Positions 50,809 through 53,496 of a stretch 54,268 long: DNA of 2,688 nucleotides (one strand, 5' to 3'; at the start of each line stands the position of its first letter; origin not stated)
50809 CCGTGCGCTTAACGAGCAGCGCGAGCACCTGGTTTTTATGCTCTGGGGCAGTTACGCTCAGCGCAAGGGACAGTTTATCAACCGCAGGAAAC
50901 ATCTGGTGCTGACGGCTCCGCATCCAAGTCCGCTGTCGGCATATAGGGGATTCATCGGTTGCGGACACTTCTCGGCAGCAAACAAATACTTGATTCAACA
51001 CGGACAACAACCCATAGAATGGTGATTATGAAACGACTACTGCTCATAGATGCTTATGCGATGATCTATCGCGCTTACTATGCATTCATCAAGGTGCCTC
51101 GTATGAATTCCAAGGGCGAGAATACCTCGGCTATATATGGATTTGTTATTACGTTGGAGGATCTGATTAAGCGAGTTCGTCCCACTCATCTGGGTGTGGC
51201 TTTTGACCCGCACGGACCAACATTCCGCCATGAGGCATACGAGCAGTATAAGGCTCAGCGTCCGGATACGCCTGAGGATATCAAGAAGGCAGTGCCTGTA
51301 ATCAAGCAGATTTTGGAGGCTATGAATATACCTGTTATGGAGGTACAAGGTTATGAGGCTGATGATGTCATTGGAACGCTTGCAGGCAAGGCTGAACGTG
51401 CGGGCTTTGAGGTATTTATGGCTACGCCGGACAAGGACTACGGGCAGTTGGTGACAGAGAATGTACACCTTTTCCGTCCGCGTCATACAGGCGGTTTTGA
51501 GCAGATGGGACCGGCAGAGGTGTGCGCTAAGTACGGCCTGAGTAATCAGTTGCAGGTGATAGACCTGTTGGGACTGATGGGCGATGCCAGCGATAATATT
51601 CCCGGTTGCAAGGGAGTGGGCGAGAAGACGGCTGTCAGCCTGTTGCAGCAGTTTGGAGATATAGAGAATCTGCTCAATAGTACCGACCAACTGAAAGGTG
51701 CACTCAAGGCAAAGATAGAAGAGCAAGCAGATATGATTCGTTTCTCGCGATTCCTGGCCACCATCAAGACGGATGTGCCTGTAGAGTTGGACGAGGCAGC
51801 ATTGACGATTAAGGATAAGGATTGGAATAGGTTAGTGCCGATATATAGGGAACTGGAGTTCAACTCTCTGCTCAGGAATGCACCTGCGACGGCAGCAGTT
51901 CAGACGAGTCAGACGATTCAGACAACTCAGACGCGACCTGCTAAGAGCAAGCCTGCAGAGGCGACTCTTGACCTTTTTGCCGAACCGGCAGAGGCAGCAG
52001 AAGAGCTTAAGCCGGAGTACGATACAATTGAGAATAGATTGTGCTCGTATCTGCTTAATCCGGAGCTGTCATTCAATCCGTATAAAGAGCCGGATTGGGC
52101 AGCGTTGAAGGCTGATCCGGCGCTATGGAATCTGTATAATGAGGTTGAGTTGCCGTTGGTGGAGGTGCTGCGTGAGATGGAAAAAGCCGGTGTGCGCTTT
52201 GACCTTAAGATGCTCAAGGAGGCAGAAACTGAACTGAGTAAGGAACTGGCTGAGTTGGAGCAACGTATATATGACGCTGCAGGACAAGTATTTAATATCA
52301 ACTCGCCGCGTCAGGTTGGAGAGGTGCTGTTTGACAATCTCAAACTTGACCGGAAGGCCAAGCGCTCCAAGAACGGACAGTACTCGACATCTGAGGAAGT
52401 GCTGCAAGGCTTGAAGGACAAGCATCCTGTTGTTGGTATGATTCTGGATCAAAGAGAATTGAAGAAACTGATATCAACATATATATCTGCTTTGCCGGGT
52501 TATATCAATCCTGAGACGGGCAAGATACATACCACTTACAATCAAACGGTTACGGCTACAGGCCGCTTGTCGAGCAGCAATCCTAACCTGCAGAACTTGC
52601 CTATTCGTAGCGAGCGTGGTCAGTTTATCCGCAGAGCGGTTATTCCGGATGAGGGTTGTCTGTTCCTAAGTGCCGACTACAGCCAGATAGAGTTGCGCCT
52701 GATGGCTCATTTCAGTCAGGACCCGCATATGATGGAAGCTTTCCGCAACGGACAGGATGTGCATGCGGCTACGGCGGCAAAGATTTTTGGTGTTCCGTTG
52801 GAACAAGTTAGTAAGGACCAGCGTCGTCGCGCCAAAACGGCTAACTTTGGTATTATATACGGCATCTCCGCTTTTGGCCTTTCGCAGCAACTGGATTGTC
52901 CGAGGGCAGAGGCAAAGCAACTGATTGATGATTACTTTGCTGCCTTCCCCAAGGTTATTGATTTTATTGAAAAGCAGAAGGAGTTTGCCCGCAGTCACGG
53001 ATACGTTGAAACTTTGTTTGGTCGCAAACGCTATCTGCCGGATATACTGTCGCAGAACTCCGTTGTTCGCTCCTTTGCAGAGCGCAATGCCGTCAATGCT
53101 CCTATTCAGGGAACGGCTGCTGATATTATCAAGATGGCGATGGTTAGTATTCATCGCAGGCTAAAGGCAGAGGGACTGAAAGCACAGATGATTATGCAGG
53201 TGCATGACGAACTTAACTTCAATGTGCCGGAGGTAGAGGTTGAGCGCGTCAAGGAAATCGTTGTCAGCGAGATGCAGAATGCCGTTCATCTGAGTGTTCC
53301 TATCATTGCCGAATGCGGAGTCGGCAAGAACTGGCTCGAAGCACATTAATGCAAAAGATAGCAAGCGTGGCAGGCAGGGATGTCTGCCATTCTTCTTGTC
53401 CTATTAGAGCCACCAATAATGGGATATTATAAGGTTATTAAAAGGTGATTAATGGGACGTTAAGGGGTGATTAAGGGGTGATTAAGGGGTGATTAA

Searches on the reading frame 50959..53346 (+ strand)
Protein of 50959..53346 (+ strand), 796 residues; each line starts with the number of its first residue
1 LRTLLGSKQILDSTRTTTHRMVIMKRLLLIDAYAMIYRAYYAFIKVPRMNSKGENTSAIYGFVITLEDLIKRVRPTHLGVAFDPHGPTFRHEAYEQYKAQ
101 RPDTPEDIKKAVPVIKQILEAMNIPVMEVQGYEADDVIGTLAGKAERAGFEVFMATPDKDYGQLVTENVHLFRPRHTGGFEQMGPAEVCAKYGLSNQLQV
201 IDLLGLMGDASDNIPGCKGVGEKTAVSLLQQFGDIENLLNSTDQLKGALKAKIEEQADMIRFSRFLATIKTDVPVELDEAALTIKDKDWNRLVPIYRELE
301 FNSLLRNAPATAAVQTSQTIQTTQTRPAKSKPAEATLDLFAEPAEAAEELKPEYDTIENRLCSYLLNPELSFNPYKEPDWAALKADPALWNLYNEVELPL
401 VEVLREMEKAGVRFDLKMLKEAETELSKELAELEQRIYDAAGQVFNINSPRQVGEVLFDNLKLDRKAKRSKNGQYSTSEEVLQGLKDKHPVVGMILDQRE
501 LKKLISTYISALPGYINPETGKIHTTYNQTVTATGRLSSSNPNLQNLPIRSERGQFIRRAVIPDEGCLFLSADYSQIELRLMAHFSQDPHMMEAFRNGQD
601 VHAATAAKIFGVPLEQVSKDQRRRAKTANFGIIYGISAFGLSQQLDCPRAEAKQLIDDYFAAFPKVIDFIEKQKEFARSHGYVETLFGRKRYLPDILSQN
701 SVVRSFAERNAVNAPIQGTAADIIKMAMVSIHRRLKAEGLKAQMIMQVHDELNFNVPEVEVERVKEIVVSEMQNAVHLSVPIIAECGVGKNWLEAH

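Call 54: search_protein_families(library=ncbifam, proteins=[window:50959-53346:+], max_evalue=0.001)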
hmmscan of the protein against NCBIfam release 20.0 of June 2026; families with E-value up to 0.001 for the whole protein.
window:50959-53346:+ (796 aa): 15 families
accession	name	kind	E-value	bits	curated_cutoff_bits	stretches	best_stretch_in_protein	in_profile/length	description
NF004397.1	PRK05755.1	equivalog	4e-296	985.2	720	2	380-796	474-889/889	DNA polymerase I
TIGR00593.1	pola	equivalog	4.8e-281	935.2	600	2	387-796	482-890/890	DNA polymerase I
NF011539.0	PRK14975.1-3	equivalog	1.1e-76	258.5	640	1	395-794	230-627/628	bifunctional 3'-5' exonuclease/DNA polymerase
NF011547.0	PRK14976.1-4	equivalog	1e-68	231.8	305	1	24-306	1-286/291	5'-3' exonuclease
NF011540.0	PRK14975.1-4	equivalog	5.4e-68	229.9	601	1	391-793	187-574/576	bifunctional 3'-5' exonuclease/DNA polymerase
NF011541.0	PRK14975.2-1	equivalog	8.7e-66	222.5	871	1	394-794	212-635/645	bifunctional 3'-5' exonuclease/DNA polymerase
NF011546.0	PRK14976.1-3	equivalog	5.4e-55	186.7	347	1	25-307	3-289/297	5'-3' exonuclease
NF011545.0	PRK14976.1-2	equivalog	1.4e-53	182.1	434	1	25-302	7-286/287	5'-3' exonuclease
NF038380.1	phage_DpoZ_1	exception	2.4e-53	181.5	500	1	395-795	181-605/607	aminoadenine-incorporating DNA polymerase DpoZ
NF007017.0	PRK09482.1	equivalog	1.1e-46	159.5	261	1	24-279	2-249/257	flap endonuclease Xni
NF011542.0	PRK14975.2-2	equivalog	1.6e-46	158.9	1061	1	501-794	482-789/802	bifunctional 3'-5' exonuclease/DNA polymerase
NF011543.0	PRK14975.2-3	equivalog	3.7e-43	147.7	1139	1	495-792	515-835/853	bifunctional 3'-5' exonuclease/DNA polymerase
NF011538.0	PRK14975.1-1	equivalog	1.1e-24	86.8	389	1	475-779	242-535/557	bifunctional 3'-5' exonuclease/DNA polymerase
NF038381.1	phage_DpoZ_2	exception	1.4e-14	53.4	350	1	400-672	318-615/754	aminoadenine-incorporating DNA polymerase DpoZ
TIGR03674.1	fen_arch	equivalog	5.7e-08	32.2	351.95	0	22-112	18-109/338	flap endonuclease-1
